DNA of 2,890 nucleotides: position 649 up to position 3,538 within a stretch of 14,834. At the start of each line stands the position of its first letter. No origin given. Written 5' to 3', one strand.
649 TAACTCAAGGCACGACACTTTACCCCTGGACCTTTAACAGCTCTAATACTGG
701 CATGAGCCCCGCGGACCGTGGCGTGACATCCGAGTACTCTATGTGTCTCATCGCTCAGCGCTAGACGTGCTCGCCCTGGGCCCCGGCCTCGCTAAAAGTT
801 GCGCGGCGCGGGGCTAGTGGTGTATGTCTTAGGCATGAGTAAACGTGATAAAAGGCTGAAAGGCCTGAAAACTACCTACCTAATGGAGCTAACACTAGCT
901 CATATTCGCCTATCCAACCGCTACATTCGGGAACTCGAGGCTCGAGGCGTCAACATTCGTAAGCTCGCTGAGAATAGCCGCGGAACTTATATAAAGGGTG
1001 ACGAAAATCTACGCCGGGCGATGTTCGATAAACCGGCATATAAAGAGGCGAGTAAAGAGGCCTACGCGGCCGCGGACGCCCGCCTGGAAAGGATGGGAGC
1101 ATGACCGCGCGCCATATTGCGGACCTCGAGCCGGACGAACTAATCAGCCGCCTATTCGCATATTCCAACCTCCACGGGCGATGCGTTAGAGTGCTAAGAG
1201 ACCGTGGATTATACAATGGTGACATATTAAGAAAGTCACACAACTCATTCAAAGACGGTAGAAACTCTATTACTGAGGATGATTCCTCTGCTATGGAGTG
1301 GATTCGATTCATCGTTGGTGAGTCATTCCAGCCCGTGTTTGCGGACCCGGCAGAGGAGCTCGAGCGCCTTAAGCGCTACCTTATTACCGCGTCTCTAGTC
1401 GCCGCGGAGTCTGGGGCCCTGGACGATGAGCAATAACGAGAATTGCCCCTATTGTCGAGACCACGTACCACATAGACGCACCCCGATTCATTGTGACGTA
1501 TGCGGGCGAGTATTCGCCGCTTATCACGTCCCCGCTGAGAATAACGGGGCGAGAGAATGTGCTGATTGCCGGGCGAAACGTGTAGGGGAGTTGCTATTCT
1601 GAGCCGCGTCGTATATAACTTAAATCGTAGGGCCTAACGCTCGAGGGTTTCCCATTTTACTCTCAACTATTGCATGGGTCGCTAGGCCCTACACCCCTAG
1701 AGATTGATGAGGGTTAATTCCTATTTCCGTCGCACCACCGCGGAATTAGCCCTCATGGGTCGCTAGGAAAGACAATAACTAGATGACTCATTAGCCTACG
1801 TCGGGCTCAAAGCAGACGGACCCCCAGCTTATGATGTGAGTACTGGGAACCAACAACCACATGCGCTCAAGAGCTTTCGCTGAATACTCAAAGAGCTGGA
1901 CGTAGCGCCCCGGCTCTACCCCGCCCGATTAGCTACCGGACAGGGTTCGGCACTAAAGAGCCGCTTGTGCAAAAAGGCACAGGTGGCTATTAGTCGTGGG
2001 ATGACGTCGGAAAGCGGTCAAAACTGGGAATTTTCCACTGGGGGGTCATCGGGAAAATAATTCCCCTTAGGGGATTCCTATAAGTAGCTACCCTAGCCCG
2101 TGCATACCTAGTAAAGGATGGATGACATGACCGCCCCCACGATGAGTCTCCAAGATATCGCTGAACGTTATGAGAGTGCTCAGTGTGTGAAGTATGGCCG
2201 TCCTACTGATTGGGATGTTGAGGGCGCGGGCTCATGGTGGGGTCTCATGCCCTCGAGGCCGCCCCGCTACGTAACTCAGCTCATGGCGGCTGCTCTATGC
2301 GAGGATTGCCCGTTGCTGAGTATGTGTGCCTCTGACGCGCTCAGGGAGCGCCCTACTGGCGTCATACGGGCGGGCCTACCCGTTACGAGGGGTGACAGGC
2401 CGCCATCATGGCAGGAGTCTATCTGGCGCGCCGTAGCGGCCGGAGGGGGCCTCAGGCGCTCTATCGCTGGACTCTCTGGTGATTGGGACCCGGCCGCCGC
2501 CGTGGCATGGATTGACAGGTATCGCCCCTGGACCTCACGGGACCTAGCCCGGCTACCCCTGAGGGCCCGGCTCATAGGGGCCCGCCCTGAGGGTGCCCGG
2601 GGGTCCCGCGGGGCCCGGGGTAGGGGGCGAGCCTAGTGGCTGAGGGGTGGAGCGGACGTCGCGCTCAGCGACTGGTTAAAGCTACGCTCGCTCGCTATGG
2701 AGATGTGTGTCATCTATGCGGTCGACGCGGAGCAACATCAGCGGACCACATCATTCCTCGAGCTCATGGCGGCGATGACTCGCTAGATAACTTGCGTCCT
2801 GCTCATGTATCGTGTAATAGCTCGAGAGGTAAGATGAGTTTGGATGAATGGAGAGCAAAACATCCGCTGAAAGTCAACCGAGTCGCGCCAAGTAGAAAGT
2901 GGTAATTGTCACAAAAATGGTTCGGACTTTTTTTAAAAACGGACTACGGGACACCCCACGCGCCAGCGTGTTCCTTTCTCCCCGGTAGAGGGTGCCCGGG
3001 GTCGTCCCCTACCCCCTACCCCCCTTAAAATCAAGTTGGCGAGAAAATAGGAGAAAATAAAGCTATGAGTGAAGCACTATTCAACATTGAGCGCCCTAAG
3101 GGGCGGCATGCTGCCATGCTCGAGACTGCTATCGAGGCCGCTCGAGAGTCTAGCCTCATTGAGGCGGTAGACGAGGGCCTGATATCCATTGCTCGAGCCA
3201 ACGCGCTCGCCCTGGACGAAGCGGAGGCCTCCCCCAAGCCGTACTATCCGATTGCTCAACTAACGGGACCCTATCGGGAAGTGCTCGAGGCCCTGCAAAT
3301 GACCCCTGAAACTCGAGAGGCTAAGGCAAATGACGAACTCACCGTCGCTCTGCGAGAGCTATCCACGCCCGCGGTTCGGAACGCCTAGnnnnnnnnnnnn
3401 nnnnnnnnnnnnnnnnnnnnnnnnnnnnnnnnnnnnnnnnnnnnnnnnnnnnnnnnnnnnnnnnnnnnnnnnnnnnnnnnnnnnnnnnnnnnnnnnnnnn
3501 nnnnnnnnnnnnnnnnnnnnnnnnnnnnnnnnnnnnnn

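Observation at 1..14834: The window is a complete ~14.7-kb phage genome closed on itself by an exact 127-bp terminal overlap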

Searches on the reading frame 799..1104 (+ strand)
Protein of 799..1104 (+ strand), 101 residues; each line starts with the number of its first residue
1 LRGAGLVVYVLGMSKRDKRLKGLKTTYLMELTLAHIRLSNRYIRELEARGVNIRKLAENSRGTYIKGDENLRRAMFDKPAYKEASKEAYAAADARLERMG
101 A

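Call 7: search_protein_families(library=phrogs, proteins=[window:799-1104:+], max_evalue=0.01)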
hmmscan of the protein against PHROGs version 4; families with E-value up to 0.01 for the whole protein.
window:799-1104:+ (101 aa): 0 families

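Call 53: search_protein_families(library=pfam, proteins=[window:799-1104:+], max_evalue=0.01)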
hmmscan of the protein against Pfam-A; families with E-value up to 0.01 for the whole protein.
window:799-1104:+ (101 aa): 0 families

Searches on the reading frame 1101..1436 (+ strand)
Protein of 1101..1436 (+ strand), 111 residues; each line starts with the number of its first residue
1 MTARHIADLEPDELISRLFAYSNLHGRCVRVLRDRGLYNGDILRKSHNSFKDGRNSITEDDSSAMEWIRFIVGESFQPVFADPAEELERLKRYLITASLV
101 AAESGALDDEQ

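Call 7: search_protein_families(library=phrogs, proteins=[window:1101-1436:+], max_evalue=0.01)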
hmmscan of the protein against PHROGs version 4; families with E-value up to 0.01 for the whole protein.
window:1101-1436:+ (111 aa): 0 families

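Call 53: search_protein_families(library=pfam, proteins=[window:1101-1436:+], max_evalue=0.01)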
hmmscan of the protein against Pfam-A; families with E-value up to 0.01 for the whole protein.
window:1101-1436:+ (111 aa): 0 families

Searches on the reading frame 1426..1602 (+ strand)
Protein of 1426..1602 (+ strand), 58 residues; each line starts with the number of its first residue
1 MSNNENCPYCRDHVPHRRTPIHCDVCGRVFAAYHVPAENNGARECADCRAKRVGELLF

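Call 7: search_protein_families(library=phrogs, proteins=[window:1426-1602:+], max_evalue=0.01)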
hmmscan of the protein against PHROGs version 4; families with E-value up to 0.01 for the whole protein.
window:1426-1602:+ (58 aa): 0 families

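Call 53: search_protein_families(library=pfam, proteins=[window:1426-1602:+], max_evalue=0.01)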
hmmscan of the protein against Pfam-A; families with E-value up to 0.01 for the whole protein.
window:1426-1602:+ (58 aa): 5 families
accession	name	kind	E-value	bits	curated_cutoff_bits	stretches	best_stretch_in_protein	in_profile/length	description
PF18912.6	DZR_2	-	0.0013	18.9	27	1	4-49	21-56/56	Double zinc ribbon domain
PF09723.15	Zn_ribbon_8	-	0.0041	17.5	34.4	0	22-53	7-37/41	Zinc ribbon domain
PF07191.17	Zn_ribbon_6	-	0.0046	17.4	25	1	6-50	2-37/67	Double zinc ribbon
PF01363.27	FYVE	-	0.0061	17.1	27.8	0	3-39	7-43/67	FYVE zinc finger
PF18551.6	TackOD1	-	0.0062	16.5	32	1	4-51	88-133/188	Thaumarchaeal output domain 1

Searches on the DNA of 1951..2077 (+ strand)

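Call 75: build_rna_model(alignment_id=A5)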
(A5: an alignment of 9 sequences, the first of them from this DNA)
Model R1 built from alignment A5 (9 sequences, 134 columns); structure: RNAalifold consensus.
model positions 127; base pairs 31; branch points 2; effective number of sequences 1.35; information 0.59 bits per position. Calibrated on 0.2 Mb of random sequence (short: E-values are rough).
structure used (alignment columns):
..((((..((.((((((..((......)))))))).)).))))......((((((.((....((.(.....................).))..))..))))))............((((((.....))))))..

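Call 76: search_with_rna_model(model_id=R1, sources=[L001, L002, L003, L004, L005, L006, L009, L021, L022, L023, L115, L117, L118, L119, L120, window], max_evalue=1, show_alignments=6)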
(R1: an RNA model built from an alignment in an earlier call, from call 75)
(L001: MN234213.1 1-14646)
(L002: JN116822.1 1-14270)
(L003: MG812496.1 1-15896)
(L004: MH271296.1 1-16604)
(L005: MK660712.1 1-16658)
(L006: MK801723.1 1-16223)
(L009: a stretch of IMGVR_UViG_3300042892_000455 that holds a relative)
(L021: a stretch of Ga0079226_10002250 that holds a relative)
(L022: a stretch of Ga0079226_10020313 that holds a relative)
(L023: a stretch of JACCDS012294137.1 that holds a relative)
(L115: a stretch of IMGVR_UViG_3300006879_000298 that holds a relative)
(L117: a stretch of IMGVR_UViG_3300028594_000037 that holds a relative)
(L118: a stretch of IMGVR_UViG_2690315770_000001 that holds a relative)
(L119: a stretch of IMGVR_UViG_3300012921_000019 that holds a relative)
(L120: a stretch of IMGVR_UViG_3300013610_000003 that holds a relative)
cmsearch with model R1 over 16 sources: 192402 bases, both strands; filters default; matches with E-value up to 1: 6.
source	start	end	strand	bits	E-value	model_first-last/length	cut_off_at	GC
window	1951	2077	+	133.8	1.3e-30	1-127/127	no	0.5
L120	527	652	-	121.5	1.2e-27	1-127/127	no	0.51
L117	1256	1385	+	117.3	1.3e-26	1-127/127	no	0.54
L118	12217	12343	-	114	8.4e-26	1-127/127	no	0.54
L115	688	817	-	111.5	3.3e-25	1-127/127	no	0.56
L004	16094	16217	+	47.1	1.7e-09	1-127/127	no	0.63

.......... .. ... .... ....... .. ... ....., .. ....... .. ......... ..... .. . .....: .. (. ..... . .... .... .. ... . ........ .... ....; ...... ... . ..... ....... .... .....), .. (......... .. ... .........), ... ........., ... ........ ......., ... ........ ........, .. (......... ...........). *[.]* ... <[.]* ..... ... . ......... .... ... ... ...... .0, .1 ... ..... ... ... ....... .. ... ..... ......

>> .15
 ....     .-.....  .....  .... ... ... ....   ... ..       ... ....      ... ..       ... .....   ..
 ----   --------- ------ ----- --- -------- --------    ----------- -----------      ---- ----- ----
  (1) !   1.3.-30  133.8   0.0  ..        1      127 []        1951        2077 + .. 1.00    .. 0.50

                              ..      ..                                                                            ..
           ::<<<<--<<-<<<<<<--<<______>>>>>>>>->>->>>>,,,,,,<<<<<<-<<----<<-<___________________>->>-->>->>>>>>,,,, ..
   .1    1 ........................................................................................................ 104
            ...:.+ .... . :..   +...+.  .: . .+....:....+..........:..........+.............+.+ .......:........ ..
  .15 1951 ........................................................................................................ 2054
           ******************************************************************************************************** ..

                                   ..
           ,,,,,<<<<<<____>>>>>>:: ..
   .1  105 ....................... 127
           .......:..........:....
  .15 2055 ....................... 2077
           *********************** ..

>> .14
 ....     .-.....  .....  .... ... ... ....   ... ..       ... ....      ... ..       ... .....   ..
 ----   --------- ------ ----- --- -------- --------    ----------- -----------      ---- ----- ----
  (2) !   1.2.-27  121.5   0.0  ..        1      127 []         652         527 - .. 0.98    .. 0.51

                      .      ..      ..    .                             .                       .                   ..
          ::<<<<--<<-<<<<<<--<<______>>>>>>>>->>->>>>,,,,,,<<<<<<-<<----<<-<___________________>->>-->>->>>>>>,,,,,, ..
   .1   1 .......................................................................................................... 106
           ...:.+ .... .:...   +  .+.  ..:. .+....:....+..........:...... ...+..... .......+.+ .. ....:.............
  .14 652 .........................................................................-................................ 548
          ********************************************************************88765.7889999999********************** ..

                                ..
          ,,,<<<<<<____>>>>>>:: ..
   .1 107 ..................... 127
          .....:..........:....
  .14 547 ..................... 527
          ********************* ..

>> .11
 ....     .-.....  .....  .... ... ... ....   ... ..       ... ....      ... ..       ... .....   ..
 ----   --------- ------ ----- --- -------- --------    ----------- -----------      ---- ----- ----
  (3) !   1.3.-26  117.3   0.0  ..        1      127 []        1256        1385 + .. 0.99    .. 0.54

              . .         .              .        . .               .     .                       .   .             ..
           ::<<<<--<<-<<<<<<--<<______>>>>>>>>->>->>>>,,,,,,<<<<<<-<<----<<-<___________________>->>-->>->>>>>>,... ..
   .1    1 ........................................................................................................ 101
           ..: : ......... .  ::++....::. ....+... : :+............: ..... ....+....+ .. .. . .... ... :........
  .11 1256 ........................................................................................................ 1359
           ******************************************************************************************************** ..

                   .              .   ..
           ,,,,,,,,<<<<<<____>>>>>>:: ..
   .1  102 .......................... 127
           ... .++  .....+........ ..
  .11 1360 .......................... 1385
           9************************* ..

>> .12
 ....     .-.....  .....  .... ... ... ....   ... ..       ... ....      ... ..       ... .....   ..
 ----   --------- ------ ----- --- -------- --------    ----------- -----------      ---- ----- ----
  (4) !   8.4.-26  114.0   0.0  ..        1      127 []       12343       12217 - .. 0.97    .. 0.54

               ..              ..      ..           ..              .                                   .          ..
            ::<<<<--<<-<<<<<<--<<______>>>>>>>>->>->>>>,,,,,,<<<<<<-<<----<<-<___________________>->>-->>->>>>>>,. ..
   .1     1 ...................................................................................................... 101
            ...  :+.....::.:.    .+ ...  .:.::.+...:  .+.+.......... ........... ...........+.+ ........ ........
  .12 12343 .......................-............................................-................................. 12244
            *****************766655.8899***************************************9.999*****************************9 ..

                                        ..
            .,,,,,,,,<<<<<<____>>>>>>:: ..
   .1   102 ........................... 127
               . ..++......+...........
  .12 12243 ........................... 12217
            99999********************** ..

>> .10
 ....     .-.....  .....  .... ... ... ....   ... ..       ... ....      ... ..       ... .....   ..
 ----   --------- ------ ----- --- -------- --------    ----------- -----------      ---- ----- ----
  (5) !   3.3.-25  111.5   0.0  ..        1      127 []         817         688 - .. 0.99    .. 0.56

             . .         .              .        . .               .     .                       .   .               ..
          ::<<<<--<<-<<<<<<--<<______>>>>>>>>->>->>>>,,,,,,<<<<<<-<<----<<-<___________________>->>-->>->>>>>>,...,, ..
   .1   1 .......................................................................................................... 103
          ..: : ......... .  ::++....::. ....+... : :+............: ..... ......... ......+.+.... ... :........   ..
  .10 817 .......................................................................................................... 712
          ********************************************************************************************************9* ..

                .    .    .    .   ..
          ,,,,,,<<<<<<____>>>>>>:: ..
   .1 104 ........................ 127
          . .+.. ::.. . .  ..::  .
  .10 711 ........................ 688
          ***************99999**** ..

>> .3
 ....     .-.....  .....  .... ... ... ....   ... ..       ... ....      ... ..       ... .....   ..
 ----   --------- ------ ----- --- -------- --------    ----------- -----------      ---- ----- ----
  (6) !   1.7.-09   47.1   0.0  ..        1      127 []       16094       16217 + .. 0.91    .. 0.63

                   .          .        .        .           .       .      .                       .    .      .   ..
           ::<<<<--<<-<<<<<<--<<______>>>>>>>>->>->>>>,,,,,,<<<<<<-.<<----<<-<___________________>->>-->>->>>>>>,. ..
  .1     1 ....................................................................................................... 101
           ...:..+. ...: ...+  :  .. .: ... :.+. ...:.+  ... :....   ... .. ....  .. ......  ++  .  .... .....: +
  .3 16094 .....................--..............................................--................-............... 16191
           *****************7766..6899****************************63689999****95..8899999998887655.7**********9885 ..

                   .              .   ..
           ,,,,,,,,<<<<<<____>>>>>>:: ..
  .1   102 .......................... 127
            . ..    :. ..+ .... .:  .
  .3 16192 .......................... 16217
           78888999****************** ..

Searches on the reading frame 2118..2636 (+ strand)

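Call 7: search_protein_families(library=phrogs, proteins=[window:2118-2636:+], max_evalue=0.01)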
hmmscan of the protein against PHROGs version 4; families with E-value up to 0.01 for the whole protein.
window:2118-2636:+ (172 aa): 2 families
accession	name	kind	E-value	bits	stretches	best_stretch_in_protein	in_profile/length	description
phrog_1821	-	transcription regulation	0.0045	18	1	58-86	44-72/89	transcriptional regulator WhiB-like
phrog_1333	-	unknown function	0.0056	17.8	1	55-89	45-79/166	-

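Call 53: search_protein_families(library=pfam, proteins=[window:2118-2636:+], max_evalue=0.01)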
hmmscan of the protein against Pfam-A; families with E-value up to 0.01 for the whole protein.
window:2118-2636:+ (172 aa): 1 family
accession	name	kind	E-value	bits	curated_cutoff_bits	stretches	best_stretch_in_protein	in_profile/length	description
PF02467.21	Whib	-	0.0049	17.8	23.6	1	55-86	25-56/65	Transcription factor WhiB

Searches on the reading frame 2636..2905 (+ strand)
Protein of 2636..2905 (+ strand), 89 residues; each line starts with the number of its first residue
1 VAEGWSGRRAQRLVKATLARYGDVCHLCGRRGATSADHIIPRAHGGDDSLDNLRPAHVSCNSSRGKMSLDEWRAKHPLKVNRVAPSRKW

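Call 7: search_protein_families(library=phrogs, proteins=[window:2636-2905:+], max_evalue=0.01)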
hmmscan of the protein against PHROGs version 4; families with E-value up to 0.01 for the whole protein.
window:2636-2905:+ (89 aa): 26 families (the best 25 are shown)
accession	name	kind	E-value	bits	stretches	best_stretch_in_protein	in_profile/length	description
phrog_5718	-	DNA, RNA and nucleotide metabolism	4.9e-20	72.9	1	9-77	115-186/394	HNH endonuclease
phrog_338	-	DNA, RNA and nucleotide metabolism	4.6e-16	60.1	1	7-80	191-267/340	HNH endonuclease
phrog_2118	-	DNA, RNA and nucleotide metabolism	6.9e-15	56.4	1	20-83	174-240/301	HNH endonuclease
phrog_7785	-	DNA, RNA and nucleotide metabolism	3.8e-13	50.6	1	10-77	58-124/147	HNH endonuclease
phrog_1035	-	DNA, RNA and nucleotide metabolism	7.7e-13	49.9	1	15-75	153-221/271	endonuclease VII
phrog_2214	-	DNA, RNA and nucleotide metabolism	3.1e-12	47.4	1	7-83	177-255/429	HNH endonuclease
phrog_8660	-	DNA, RNA and nucleotide metabolism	1.1e-11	46.2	1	15-79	117-191/196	HNH endonuclease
phrog_589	-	DNA, RNA and nucleotide metabolism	6.1e-11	43.4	1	4-64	73-138/179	HNH endonuclease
phrog_6050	-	DNA, RNA and nucleotide metabolism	1.2e-10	41.8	1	19-68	308-361/402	HNH endonuclease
phrog_144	-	DNA, RNA and nucleotide metabolism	2.7e-10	41.2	1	5-75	67-143/175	HNH endonuclease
phrog_1271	-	DNA, RNA and nucleotide metabolism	2.8e-10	41.1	1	6-74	255-325/361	HNH endonuclease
phrog_333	-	DNA, RNA and nucleotide metabolism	3.4e-10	41.2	1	5-65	8-79/138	HNH endonuclease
phrog_9508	-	DNA, RNA and nucleotide metabolism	9.5e-10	39.7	1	34-66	41-73/171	HNH endonuclease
phrog_4581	-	head and packaging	1e-09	39.3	1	11-66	54-110/395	terminase small subunit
phrog_16726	-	DNA, RNA and nucleotide metabolism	1.7e-09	38.9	1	10-72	81-148/308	HNH endonuclease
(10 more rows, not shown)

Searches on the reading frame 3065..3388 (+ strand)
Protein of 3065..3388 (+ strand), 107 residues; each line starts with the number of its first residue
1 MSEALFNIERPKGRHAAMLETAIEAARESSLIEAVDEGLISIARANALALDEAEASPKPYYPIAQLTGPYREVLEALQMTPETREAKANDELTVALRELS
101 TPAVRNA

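Call 7: search_protein_families(library=phrogs, proteins=[window:3065-3388:+], max_evalue=0.01)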
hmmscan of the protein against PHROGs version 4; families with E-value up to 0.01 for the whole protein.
window:3065-3388:+ (107 aa): 1 family
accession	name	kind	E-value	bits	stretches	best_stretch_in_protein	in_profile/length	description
phrog_15169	-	head and packaging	1.4e-23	84.7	1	11-103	32-123/135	terminase small subunit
